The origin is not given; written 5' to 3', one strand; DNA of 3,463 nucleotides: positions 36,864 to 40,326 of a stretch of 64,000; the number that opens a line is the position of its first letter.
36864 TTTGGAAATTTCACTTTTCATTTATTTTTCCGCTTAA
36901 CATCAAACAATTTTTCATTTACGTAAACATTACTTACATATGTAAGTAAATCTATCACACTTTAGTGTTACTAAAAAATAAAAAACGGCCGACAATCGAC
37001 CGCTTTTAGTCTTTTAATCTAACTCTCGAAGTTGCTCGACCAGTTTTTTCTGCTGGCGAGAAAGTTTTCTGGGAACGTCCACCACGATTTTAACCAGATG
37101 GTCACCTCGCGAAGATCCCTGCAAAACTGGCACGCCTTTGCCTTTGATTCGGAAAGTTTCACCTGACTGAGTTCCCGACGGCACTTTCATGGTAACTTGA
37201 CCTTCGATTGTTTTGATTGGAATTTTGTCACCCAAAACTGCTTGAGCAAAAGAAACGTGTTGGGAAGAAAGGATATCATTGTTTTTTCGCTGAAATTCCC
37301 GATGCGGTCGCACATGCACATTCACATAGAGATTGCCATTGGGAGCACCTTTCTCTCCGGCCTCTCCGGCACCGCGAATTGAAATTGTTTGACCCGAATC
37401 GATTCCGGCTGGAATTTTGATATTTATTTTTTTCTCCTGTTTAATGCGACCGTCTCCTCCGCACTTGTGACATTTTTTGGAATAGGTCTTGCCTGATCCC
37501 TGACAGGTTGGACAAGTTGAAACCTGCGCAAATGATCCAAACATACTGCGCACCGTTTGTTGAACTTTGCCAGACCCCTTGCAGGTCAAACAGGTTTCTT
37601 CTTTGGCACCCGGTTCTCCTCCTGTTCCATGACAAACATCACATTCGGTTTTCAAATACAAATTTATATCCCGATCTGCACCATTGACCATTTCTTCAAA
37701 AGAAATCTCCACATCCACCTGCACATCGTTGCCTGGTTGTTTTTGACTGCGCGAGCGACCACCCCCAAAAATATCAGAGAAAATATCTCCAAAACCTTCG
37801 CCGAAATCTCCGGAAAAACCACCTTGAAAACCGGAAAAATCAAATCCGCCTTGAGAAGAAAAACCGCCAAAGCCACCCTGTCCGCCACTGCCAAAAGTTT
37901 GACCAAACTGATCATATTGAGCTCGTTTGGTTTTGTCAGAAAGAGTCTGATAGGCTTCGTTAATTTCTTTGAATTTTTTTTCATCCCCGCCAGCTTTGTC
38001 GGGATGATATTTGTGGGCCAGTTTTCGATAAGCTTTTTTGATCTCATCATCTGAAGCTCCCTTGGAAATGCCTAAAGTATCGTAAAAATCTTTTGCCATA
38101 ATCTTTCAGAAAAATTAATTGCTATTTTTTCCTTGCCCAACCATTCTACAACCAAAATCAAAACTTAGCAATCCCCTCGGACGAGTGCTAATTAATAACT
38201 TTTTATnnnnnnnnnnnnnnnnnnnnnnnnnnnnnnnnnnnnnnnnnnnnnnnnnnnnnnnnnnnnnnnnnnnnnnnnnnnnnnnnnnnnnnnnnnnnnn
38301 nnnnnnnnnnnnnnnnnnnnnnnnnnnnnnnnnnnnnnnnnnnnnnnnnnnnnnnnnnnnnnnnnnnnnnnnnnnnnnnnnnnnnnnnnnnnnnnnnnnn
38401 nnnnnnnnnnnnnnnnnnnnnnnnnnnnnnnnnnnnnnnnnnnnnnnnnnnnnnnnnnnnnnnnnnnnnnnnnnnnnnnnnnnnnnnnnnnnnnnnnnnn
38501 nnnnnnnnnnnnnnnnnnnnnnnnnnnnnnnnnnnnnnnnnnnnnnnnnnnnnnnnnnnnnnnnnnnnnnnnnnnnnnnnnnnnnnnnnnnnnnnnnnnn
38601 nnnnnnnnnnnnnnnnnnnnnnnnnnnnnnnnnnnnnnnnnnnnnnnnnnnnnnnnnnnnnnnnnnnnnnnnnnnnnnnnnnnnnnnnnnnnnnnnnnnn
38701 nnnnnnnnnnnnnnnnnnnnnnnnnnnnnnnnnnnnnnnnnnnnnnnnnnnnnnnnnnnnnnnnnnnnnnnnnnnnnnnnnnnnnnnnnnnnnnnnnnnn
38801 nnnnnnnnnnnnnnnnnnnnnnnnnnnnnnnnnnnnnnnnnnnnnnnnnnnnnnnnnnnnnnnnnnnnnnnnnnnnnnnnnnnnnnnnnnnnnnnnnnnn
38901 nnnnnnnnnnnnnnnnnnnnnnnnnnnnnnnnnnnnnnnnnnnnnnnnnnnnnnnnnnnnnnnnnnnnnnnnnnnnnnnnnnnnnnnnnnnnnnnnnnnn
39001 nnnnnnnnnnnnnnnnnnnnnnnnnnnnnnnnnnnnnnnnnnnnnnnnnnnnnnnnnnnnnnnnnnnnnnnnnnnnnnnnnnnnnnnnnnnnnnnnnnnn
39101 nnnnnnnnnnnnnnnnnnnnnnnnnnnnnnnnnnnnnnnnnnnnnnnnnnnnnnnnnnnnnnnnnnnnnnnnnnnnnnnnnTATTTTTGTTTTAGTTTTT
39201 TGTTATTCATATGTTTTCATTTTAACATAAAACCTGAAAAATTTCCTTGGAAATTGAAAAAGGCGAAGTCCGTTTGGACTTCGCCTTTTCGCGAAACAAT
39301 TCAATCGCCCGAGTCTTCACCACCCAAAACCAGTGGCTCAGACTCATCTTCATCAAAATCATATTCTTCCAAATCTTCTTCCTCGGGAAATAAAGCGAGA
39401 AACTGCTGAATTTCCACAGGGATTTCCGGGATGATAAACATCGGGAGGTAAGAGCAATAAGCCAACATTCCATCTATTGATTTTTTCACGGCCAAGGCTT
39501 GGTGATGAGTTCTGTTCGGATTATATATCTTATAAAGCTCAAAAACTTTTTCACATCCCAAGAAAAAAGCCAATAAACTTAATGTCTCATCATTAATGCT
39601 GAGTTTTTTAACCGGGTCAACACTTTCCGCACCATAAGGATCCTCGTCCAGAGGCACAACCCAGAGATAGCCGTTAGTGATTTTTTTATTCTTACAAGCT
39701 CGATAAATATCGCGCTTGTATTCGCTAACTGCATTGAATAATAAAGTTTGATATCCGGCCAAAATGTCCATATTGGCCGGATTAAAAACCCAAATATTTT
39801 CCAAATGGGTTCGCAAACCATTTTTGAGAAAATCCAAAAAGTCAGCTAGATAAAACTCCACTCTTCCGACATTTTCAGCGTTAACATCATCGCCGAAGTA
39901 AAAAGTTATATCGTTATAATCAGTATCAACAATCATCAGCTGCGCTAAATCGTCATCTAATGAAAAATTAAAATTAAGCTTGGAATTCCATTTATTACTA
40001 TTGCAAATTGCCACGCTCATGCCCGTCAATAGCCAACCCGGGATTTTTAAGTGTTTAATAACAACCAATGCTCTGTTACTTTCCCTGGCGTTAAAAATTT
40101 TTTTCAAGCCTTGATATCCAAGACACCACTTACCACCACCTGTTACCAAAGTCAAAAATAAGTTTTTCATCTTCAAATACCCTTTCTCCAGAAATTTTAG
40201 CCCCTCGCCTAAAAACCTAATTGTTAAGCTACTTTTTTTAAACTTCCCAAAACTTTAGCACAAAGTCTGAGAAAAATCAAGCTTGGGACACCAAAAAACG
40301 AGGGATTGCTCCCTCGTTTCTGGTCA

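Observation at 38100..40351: Two unknown genes inserted inside the hrcA-grpE-dnaK-dnaJ heat-shock unit, with a second CIRCE for dnaJ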

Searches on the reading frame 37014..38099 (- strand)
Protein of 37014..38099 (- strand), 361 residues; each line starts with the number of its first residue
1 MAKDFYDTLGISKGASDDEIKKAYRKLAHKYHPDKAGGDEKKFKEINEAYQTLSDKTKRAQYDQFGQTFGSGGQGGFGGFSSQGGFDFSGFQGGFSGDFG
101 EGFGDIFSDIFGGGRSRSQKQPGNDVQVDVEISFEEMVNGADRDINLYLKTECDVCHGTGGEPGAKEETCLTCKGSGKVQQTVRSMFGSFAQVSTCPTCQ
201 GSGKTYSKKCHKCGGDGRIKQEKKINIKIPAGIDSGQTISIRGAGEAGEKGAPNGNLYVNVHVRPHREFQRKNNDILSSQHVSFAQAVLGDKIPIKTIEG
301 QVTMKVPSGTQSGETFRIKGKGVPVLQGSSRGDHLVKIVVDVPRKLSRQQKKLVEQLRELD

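Call 6: search_protein_families(library=pfam, proteins=[window:37014-38099:-], max_evalue=1)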
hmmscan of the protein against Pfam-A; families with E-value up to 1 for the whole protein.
window:37014-38099:- (361 aa): 7 families
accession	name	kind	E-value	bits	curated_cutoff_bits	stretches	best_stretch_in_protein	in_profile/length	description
PF01556.23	DnaJ_C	-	3.7e-49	167.1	26.6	1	126-343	1-152/152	DnaJ C terminal domain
PF00226.36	DnaJ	-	1.9e-26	92.4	27.8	1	4-63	1-63/63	DnaJ domain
PF00684.25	DnaJ_CXXCXGXG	-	4e-15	56.3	32.7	1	153-217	1-65/65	DnaJ central domain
PF15777.11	Anti-TRAP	-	0.0013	19.2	32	3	195-220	12-43/59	Tryptophan RNA-binding attenuator protein inhibitory protein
PF17302.8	DUF5351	-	0.094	13.4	27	0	195-204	19-28/29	Family of unknown function (DUF5351)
PF18551.6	TackOD1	-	0.22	11.5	32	1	192-216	73-97/188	Thaumarchaeal output domain 1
PF21002.2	TMEM106_N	-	0.82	10.8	24.5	0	193-204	54-65/91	Transmembrane protein 106 N-terminal region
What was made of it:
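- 37014..38099 (-): dnaJ (J domain, zinc-finger domain and C-terminal domain). Pfam, call 6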

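Call 15: find_related_loci(query=window:37014-38099:-, collection=genome_contigs, flank=10000)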
Query window:37014-38099:- (361 aa) in genome_contigs; peptide patterns used: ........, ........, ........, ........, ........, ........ (x = any residue, [..] = any of these).
599 stretches matched a pattern (row limit reached: there are more); 430 encode a relative of the query (tblastn E <= 1e-3); the best 80 are kept; 80 distinct loci.
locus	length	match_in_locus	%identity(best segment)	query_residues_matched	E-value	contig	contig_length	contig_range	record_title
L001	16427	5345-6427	75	1-361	6e-173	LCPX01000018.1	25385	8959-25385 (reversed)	MAG: Candidatus Moranbacteria bacterium GW2011_GWE1_49_15 UY41_C0018, whole genome shotgun sequence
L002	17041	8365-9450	65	1-357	2e-151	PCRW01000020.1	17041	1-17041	MAG: Candidatus Moranbacteria bacterium CG23_combo_of_CG06-09_8_20_14_all_35_22 CG23_scaffold_1550_c, whole genome shotg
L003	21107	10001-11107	65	1-358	5e-148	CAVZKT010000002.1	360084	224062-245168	MAG: Candidatus Moranbacteria bacterium isolate MFD04408.bin.2.190 genome assembly, contig: contig_44898, whole genome s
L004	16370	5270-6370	63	1-361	2e-147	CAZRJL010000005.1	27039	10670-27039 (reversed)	MAG TPA_asm: uncultured Bdellovibrionales bacterium isolate binchicken_co220_173 genome assembly, contig: NODE_1040_leng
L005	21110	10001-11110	62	1-359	1e-144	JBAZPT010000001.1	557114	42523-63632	MAG: Parcubacteria group bacterium isolate SO_2017_SWC_36 scaffold_11_c1_LP-4_2017, whole genome shotgun sequence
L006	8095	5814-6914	60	4-361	9e-144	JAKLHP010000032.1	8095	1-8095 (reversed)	MAG: Patescibacteria group bacterium isolate RA.bin66 RA.bin66_32, whole genome shotgun sequence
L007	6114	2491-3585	61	1-357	1e-142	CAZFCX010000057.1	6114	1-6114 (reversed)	MAG TPA_asm: uncultured Bdellovibrionales bacterium isolate SRP239243_co1_144 genome assembly, contig: NODE_23215_length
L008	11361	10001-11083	65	1-357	4e-141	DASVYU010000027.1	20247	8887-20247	MAG TPA_asm: Patescibacteria group bacterium isolate SMAG_U2610 k141_27446, whole genome shotgun sequence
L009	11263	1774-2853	63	1-359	7e-140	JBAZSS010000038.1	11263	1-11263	MAG: Parcubacteria group bacterium isolate SO_2017_GW1_179 NODE_21535_length_11263_cov_1.076060_OW334_2017, whole genome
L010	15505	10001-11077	60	4-359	1e-139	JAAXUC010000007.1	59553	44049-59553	MAG: Candidatus Moraniibacteriota bacterium isolate W4_Combined_metabat1_134 W4_Combined_metabat1_134_NODE_89, whole gen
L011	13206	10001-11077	64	4-358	1e-138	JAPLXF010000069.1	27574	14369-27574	MAG: Candidatus Moraniibacteriota bacterium isolate LacPavin_0920_SED1_MAG_40_9 LacPavin_0920_SED1_scaffold_245156, whol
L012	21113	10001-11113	59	1-360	4e-138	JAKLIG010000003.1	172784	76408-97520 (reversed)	MAG: Patescibacteria group bacterium isolate RA.bin81 RA.bin81_3, whole genome shotgun sequence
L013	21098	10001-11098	58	4-361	1e-137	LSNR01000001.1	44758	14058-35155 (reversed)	MAG: Parcubacteria group bacterium M6-OD1-3 Contig26, whole genome shotgun sequence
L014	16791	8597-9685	60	1-361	1e-137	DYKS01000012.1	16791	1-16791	MAG TPA_asm: Candidatus Elulimicrobium sp. isolate SulCav_AS07-7_35_57 SulCav_AS07_7_3416_length_16791_cov_31_098590, wh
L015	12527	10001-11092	63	1-360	2e-137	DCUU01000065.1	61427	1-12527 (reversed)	MAG TPA_asm: Candidatus Moranbacteria bacterium UBA2206 UBA2206_contig_15202, whole genome shotgun sequence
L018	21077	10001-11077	62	3-359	1e-136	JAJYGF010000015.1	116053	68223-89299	MAG: bacterium isolate DBS1-3.bin117 NODE_192_length_116053_cov_1.85534, whole genome shotgun sequence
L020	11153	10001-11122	60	1-359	6e-136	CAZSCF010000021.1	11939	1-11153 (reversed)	MAG TPA_asm: uncultured Bdellovibrionales bacterium isolate SRP263991_co4_514 genome assembly, contig: NODE_8339_length_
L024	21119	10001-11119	58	1-360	6e-132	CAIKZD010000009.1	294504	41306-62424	uncultured bacterium isolate AlinenLipids_bin-5474 genome assembly, contig: bin-5474:09/22, whole genome shotgun sequenc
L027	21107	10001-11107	56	1-360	2e-131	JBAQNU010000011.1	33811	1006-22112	MAG: Candidatus Moraniibacteriota bacterium isolate MFD12002_ilm_asm_bin39 k127_26146, whole genome shotgun sequence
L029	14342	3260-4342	57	1-357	5e-131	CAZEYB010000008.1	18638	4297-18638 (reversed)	MAG TPA_asm: uncultured Bdellovibrionales bacterium isolate binchicken_co387_13 genome assembly, contig: NODE_3139_lengt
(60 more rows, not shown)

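Call 31: search_protein_families(library=pfam, proteins=[L010:3929-4729:+, L011:757-1473:+, L012:6531-7289:+, L027:2908-3735:+, L015:4718-5323:+, L024:9340-9930:+, L018:5462-5743:+, L029:2215-3048:-, L020:8150-9025:-, L015:5486-6733:+], max_evalue=0.001)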
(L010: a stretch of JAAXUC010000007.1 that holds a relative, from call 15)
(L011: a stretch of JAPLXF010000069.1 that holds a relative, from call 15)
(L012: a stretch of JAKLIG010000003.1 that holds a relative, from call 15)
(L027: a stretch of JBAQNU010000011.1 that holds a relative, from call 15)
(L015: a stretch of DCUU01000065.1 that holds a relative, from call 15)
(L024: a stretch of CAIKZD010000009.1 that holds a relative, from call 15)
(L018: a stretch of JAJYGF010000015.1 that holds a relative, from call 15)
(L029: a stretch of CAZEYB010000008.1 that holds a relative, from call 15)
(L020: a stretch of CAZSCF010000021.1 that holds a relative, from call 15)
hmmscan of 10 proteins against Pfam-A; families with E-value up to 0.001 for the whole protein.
L010:3929-4729:+ (267 aa): 1 family
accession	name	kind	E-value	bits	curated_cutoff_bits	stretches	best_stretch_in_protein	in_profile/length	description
PF17419.7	MauJ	-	1.3e-09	39.4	28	1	150-234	2-89/116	Methylamine utilization protein MauJ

L011:757-1473:+ (239 aa): 3 families
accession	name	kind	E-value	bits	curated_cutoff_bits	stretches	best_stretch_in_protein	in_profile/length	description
PF00376.29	MerR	-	1.8e-09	37.7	28.2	1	7-44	1-38/38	MerR family regulatory protein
PF13411.12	MerR_1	-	5.8e-09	36.4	21.6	1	7-51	2-45/69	MerR HTH family regulatory protein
PF12728.13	HTH_17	-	1.1e-07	32.4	27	1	6-50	2-44/51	Helix-turn-helix domain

L012:6531-7289:+ (253 aa): 0 families

L027:2908-3735:+ (276 aa): 1 family
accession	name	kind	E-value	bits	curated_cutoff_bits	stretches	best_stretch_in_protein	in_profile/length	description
PF14337.13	Abi_alpha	-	8.1e-53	179.8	29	1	72-273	4-196/196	Abortive infection alpha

L015:4718-5323:+ (202 aa): 1 family
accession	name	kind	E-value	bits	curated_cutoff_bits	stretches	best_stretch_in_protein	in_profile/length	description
PF05635.17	23S_rRNA_IVP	-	4.9e-07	30.4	33.8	1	43-104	12-72/106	23S rRNA-intervening sequence protein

L024:9340-9930:+ (197 aa): 1 family
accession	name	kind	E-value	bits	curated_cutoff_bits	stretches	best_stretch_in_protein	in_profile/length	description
PF01797.21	Y1_Tnp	-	1.1e-07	32.4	23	1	17-127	5-120/121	Transposase IS200 like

L018:5462-5743:+ (94 aa): 1 family
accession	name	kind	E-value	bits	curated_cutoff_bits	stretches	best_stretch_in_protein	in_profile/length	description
PF11950.13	DUF3467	-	1.5e-20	73.4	25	1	6-81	13-91/92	Protein of unknown function (DUF3467)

L029:2215-3048:- (278 aa): 0 families

L020:8150-9025:- (292 aa): 5 families
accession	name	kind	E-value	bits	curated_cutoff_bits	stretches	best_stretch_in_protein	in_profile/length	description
PF00665.32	rve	-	1.4e-14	54.6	32.6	1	135-228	2-102/102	Integrase core domain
PF13683.12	rve_3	-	3.5e-14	52.7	26.5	1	217-281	2-67/67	Integrase core domain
PF13518.12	HTH_28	-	3.4e-06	27.5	25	1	12-45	2-35/52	Helix-turn-helix domain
PF13384.12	HTH_23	-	2.6e-05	24.3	24.6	1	10-45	5-40/50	Homeodomain-like domain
PF13565.12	HTH_32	-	0.00042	21.2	33.7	0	39-108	2-71/73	Homeodomain-like domain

L015:5486-6733:+ (416 aa): 2 families
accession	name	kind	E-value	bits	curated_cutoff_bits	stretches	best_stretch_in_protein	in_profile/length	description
PF16653.10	Sacchrp_dh_C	-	9.4e-27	95.2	31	1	143-397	1-264/265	Saccharopine dehydrogenase C-terminal domain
PF03435.24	Sacchrp_dh_NADP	-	8.3e-19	68.6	25.1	1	4-139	1-129/129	Saccharopine dehydrogenase NADP binding domain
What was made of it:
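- Contents of the dnaK-downstream slot in relatives: Abi_alpha, an IS200-like transposase, an rve integrase, MerR, MauJ-like, 23S-IVP-like and DUF3467 proteins (call 31).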

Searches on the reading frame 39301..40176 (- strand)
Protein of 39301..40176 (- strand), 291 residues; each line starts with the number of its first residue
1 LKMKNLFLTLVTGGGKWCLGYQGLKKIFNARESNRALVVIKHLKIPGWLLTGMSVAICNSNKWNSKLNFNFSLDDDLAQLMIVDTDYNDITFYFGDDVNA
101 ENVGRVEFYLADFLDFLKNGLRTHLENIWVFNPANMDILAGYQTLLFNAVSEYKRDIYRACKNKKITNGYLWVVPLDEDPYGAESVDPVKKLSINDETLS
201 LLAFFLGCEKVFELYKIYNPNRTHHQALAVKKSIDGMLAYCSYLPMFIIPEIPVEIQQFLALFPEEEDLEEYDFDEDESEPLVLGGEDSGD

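Call 6: search_protein_families(library=pfam, proteins=[window:39301-40176:-], max_evalue=1)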
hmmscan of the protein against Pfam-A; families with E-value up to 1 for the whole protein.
window:39301-40176:- (291 aa): 2 families
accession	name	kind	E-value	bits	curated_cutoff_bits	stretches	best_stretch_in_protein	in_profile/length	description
PF05979.17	DUF896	-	0.054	13.8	24.2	0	112-138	32-58/64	Bacterial protein of unknown function (DUF896)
PF03072.19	DUF237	-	0.1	13.1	25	1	61-97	84-120/137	Domain of unknown function (DUF237)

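Call 7: search_protein_families(library=ncbifam, proteins=[window:39301-40176:-], max_evalue=1)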
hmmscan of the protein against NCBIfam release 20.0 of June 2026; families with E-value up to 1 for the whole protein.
window:39301-40176:- (291 aa): 0 families

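Call 9: find_homologous_proteins(query=window:39301-40176:-)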
Query window:39301-40176:- (291 aa): 1 proteins with E <= 0.001 among 777 candidates.
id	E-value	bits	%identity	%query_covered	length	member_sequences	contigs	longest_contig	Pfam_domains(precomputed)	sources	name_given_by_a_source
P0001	2.0e-195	666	100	99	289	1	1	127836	-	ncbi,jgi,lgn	-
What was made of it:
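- Checked: ORF291 39301-40176 (the database protein starts at the ATG at 40170, giving 289 aa; call 9)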

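Call 11: find_encoding_contigs(protein=P0001, flank=10000, max_places=6)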
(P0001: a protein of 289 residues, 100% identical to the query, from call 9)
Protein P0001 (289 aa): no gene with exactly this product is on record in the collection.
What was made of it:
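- Tried and rejected: find_encoding_contigs with P0001 found nothing on record (call 11).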

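Call 12: list_cluster_members(proteins=[P0001, P0002])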
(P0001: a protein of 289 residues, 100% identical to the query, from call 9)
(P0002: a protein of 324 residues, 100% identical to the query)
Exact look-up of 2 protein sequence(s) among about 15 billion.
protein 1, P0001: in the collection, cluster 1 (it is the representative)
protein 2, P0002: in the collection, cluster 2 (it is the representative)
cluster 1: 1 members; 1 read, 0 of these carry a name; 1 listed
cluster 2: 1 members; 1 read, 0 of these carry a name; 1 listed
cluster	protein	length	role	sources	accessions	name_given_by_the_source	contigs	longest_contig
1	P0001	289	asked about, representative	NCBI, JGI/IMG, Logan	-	-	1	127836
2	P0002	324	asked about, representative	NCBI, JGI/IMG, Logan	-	-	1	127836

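Call 22: predict_structure(protein=window:39301-40170:-)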
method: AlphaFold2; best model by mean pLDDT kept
length: 289 residues; sequences in the alignment: 1
mean_pLDDT: 35.1   pTM: 0.20
mean pLDDT of the five models: 35.1, 32.8, 31.6, 28.7, 28.6
residues with pLDDT >= 90: 0; 70-90: 0; 50-70: 16; < 50: 273
segments of 3 or more residues with pLDDT < 50: 1-266
pLDDT, mean of each block of 10 residues (from residue 1): 38 37 42 31 36 34 32 33 31 29 28 35 29 29 34 35 28 27 27 35 39 42 41 38 26 34 46 54 51
secondary structure, 60 per line:
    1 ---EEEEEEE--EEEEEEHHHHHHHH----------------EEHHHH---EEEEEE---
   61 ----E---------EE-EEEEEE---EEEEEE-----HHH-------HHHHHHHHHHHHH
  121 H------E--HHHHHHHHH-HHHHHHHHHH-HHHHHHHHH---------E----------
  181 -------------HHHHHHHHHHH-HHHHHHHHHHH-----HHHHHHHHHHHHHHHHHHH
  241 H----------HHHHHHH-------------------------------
elements in order: E4-10 E13-18 H19-26 H45-48 E52-57 E78-83 E87-92 H108-121 H131-139 H141-150 H152-160 H194-204 H206-216 H222-241 H252-258
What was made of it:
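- The single-sequence AlphaFold model has a mean pLDDT of 35 (call 22).
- Tried and rejected: Single-sequence AlphaFold of ORF291 gave a mean pLDDT of 35, so I did not use it for fold search (call 22).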

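Call 32: search_protein_representatives(protein=window:39304-40170:-)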
Query: 289 residues. Proteins with E-value up to 0.001 (for the whole library): 1; up to 1e-10: 1; up to 1e-30: 1. The best 1 are listed.
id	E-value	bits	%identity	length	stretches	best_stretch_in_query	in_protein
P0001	6.2e-196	665.8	100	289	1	1-289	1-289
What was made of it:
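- No homologue anywhere (calls 9, 32).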

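Call 34: search_protein_families(library=padloc, proteins=[window:39304-40170:-], max_evalue=1)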
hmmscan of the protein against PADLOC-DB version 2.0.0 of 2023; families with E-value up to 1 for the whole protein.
window:39304-40170:- (289 aa): 0 families

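Call 35: search_protein_families(library=phrogs, proteins=[window:39304-40170:-], max_evalue=1)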
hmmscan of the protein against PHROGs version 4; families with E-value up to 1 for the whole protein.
window:39304-40170:- (289 aa): 0 families

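Call 40: search_solved_structures(query=window:39304-40170:-, max_evalue=10)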
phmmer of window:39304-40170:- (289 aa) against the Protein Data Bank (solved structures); distinct sequences matched with E-value up to 10: 1.
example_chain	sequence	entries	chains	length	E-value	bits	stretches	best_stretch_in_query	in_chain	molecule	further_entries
6zj3_Ls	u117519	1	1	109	1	11.8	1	5-39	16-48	Ribosomal protein eL30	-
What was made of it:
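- No match in Pfam, NCBIfam, PADLOC, PHROGs or PDB sequences (calls 6, 7, 34, 35, 40).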

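Call 63: find_related_loci(query=window:39304-40170:-, collection=viral_contigs, flank=5000)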
Query window:39304-40170:- (289 aa) in viral_contigs; peptide patterns used: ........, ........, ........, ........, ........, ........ (x = any residue, [..] = any of these).
15 stretches matched a pattern, but none encodes a relative of the query by tblastn (E <= 1e-3).

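Call 64: search_dna_similar(query=window:39304-40170:-, collection=phages, mode=protein, max_evalue=1, max_rows=8)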
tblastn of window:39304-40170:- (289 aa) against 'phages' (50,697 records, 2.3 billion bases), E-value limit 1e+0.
No match.
